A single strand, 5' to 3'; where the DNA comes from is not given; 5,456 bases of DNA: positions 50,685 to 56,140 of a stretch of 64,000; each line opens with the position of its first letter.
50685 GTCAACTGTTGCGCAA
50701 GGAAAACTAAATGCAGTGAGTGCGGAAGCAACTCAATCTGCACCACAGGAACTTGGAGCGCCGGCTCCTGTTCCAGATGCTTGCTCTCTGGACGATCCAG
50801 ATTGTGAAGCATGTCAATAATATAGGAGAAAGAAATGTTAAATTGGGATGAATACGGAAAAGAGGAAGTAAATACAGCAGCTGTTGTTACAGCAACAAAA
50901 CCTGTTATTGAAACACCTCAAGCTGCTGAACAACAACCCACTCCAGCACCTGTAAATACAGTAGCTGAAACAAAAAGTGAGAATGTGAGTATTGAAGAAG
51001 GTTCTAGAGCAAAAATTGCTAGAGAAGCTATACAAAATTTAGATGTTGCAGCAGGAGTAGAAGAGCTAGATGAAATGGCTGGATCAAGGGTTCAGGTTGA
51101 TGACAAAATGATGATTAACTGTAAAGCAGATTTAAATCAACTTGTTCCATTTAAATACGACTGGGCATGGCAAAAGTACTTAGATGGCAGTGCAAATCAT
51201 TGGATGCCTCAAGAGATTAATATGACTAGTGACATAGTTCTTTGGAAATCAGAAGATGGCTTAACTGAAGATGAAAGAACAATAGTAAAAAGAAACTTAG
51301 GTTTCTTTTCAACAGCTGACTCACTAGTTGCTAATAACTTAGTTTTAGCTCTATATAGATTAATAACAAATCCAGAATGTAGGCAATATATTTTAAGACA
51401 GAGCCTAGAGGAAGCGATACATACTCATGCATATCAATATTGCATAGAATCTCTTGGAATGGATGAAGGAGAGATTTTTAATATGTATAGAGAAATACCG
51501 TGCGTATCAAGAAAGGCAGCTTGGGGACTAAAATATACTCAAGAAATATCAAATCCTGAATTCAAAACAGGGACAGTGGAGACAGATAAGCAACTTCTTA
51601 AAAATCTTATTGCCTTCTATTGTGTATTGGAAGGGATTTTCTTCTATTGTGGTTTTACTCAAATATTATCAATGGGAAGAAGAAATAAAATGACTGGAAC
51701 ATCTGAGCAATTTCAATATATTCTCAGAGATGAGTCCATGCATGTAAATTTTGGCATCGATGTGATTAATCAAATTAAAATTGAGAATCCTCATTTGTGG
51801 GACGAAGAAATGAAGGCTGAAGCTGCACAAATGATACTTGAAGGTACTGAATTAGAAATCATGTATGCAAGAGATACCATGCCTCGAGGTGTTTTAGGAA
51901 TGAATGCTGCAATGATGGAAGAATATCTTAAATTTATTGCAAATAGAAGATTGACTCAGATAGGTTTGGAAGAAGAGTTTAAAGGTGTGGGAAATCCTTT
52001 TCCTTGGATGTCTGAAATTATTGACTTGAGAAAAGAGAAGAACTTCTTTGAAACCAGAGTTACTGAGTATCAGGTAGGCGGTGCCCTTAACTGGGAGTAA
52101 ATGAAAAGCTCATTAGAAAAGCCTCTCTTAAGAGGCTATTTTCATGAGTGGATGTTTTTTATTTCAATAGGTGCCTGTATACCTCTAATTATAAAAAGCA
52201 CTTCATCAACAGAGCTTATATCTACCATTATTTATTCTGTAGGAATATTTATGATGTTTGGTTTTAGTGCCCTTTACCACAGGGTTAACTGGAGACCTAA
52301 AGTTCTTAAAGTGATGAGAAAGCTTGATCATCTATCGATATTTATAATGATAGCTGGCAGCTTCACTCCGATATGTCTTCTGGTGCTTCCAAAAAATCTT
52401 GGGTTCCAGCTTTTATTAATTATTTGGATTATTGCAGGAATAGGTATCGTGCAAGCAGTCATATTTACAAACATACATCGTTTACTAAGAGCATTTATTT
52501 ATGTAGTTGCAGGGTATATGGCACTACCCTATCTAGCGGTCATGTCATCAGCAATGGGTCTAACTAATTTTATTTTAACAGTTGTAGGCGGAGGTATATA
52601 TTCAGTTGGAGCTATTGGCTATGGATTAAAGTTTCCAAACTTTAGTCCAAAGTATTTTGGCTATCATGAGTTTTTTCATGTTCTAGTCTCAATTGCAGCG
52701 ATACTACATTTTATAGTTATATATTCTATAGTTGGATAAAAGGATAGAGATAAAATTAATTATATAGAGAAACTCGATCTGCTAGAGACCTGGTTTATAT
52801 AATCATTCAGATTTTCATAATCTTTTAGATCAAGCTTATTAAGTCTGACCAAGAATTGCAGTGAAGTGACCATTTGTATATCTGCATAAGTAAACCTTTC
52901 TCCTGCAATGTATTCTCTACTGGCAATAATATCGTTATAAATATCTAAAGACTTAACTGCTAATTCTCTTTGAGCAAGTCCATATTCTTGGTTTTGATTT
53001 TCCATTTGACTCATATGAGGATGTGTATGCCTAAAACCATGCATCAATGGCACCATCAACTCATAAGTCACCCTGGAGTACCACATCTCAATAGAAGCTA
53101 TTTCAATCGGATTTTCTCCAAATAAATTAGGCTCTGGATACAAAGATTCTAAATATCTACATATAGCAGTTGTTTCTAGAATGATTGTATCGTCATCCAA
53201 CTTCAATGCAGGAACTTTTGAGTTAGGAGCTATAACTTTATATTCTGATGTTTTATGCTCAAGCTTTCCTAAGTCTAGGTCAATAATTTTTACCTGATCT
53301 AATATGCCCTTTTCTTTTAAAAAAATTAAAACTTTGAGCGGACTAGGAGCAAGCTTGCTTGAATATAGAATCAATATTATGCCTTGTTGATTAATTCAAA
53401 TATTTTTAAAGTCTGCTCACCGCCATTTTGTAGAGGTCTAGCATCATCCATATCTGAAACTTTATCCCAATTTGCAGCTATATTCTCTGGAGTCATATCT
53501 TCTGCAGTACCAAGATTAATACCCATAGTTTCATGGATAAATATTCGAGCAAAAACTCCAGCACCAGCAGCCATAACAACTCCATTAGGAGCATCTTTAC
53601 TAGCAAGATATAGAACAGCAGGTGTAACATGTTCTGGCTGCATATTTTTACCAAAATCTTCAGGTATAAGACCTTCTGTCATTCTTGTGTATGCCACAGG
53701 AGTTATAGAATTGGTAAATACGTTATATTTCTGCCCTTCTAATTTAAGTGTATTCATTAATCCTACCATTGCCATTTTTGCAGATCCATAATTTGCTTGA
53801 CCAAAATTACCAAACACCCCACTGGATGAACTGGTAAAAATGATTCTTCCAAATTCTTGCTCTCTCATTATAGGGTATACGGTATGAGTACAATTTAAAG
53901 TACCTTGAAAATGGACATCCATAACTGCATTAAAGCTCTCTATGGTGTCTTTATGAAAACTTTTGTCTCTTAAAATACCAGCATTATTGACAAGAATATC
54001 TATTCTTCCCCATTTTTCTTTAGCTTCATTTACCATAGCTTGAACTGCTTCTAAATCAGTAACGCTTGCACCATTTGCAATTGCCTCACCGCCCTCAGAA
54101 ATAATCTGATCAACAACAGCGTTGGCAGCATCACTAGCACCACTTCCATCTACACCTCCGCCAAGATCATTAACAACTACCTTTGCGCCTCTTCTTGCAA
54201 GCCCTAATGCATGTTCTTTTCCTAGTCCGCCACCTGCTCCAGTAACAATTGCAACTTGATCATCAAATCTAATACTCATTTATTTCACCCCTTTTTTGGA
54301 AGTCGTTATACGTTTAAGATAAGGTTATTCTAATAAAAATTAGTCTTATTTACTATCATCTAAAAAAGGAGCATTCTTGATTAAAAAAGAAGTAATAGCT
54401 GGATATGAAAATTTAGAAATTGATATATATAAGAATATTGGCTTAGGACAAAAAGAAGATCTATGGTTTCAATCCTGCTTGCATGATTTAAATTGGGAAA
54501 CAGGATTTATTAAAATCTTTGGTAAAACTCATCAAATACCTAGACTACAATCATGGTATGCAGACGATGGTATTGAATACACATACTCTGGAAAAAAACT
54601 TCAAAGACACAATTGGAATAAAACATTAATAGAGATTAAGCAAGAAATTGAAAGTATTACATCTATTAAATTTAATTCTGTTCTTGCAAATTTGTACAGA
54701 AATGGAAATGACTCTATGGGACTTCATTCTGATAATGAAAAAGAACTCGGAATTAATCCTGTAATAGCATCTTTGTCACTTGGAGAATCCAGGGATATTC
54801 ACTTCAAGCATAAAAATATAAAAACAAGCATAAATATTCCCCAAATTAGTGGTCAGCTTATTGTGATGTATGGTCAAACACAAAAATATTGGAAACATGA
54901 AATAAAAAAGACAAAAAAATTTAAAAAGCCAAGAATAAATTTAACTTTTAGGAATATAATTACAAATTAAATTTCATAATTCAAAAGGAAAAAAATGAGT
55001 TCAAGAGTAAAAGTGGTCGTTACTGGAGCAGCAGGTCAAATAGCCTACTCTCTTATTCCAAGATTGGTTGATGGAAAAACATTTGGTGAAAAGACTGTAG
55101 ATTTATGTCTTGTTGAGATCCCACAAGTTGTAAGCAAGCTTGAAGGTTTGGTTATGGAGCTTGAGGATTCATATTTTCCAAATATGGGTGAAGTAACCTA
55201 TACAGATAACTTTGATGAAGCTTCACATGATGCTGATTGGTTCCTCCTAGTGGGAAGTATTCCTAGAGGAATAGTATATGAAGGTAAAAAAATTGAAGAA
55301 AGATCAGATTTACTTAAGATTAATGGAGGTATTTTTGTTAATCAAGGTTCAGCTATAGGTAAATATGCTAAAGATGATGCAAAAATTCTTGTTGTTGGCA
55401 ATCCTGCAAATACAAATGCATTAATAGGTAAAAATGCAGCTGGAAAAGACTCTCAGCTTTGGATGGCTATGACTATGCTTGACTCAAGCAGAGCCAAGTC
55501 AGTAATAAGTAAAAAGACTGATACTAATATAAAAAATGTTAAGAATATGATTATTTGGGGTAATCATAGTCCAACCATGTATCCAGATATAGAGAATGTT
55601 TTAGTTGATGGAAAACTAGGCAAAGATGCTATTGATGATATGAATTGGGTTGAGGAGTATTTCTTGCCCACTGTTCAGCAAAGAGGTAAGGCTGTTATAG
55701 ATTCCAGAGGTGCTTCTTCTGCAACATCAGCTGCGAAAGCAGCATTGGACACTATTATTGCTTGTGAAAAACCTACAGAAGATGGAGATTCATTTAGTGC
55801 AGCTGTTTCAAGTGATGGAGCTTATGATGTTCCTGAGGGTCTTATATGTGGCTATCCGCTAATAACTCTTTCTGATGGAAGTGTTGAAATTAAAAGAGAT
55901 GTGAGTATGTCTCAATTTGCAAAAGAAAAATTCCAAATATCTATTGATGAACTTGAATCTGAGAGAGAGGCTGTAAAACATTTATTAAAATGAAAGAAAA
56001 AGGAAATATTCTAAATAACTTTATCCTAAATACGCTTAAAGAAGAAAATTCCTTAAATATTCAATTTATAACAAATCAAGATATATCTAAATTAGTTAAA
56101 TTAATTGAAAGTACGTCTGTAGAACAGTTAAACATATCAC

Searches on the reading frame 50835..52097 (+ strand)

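Call 59: search_protein_families(library=ncbifam, proteins=[window:50835-52097:+], max_evalue=0.00001)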
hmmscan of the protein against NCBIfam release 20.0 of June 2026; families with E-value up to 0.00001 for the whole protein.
window:50835-52097:+ (421 aa): 15 families
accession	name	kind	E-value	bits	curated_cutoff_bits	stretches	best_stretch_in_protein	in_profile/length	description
NF005550.0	PRK07209.1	equivalog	2.6e-205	681.7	309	1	1-421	1-383/383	ribonucleotide-diphosphate reductase subunit beta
NF007186.0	PRK09614.1-5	equivalog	5.3e-76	255.8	237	1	101-415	12-312/328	ribonucleotide-diphosphate reductase subunit beta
NF007184.0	PRK09614.1-3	equivalog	3.1e-66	224.1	310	1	86-415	17-339/346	ribonucleotide-diphosphate reductase subunit beta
NF009398.0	PRK12759.1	equivalog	3.1e-35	122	649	1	104-417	101-400/410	bifunctional gluaredoxin/ribonucleoside-diphosphate reductase subunit beta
NF006576.0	PRK09101.1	equivalog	2.4e-27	95.8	346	1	121-397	47-341/376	class Ia ribonucleoside-diphosphate reductase subunit beta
TIGR04171.1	RNR_1b_NrdF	exception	1.4e-21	77.1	355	1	119-415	22-304/316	class 1b ribonucleoside-diphosphate reductase subunit beta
NF007183.0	PRK09614.1-2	subfamily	7.6e-17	61.2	320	1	120-383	28-280/327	ribonucleotide-diphosphate reductase subunit beta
NF006200.0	PRK08326.1-3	equivalog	8.8e-14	51.4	194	1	103-324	20-237/321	R2-like ligand-binding oxidase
NF007182.0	PRK09614.1-1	subfamily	2.3e-13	50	471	1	119-383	32-277/324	ribonucleotide-diphosphate reductase subunit beta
NF010572.0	PRK13965.1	subfamily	1.1e-12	47.7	486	1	119-383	45-290/337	class 1b ribonucleoside-diphosphate reductase subunit beta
NF007185.0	PRK09614.1-4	equivalog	6.9e-11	42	525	1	119-385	26-273/320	ribonucleotide-diphosphate reductase subunit beta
NF010573.0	PRK13966.1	equivalog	1.1e-10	41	661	1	119-383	32-277/324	ribonucleotide-diphosphate reductase subunit beta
NF006202.0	PRK08326.1-5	equivalog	3.1e-09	36.5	315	1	123-353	32-255/297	R2-like ligand-binding oxidase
NF010574.0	PRK13967.1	equivalog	2e-08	33.7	687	1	103-382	17-274/322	ribonucleotide-diphosphate reductase subunit beta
NF006198.0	PRK08326.1-1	subfamily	2e-06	27.3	274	1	115-376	31-286/308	R2-like ligand-binding oxidase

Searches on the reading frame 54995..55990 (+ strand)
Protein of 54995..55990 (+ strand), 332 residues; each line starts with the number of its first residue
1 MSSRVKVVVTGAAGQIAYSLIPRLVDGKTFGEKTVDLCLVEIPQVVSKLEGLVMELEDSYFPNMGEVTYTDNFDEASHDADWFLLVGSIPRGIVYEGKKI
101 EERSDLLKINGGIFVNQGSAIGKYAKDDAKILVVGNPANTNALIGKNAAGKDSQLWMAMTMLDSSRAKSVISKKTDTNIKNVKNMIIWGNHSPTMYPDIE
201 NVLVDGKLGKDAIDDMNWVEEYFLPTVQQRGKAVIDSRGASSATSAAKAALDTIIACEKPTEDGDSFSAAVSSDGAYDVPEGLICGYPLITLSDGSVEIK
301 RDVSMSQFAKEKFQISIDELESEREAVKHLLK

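Call 59: search_protein_families(library=ncbifam, proteins=[window:54995-55990:+], max_evalue=0.00001)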
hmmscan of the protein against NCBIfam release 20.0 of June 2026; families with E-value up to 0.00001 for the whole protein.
window:54995-55990:+ (332 aa): 11 families
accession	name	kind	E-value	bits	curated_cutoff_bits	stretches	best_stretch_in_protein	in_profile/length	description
NF003916.0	PRK05442.1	equivalog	1.3e-113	379.3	271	1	2-331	3-327/328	malate dehydrogenase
TIGR01759.1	MalateDH-SF1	subfamily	1.7e-106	355.9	345.65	1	4-327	3-327/327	malate dehydrogenase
TIGR01758.1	MDH_euk_cyt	equivalog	1.2e-86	291.1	470.4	1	6-326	1-321/324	malate dehydrogenase, NAD-dependent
TIGR01757.1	Malate-DH_plant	equivalog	3.7e-79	266.2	598.3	1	4-331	44-368/387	malate dehydrogenase, NADP-dependent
TIGR01756.1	LDH_protist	equivalog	4.9e-58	196.7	486.25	1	23-328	4-310/313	lactate dehydrogenase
NF004863.0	PRK06223.1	subfamily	4.6e-23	81.8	283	1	4-330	3-310/313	malate dehydrogenase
TIGR01772.1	MDH_euk_gproteo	equivalog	3.3e-12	46.3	273.05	1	6-251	1-231/313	malate dehydrogenase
NF041314.1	Malate_DH_Halo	equivalog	3.5e-10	39.5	550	1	6-326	3-302/304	malate dehydrogenase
TIGR01763.1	MalateDH_bact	equivalog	8.1e-10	38.4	351.85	1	36-320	27-298/305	malate dehydrogenase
NF000824.0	PRK00066.1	subfamily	1.9e-09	37.3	339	1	4-322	8-309/316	L-lactate dehydrogenase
TIGR01771.1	L-LDH-NAD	equivalog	5.4e-09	35.8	303.55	1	47-321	32-298/299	L-lactate dehydrogenase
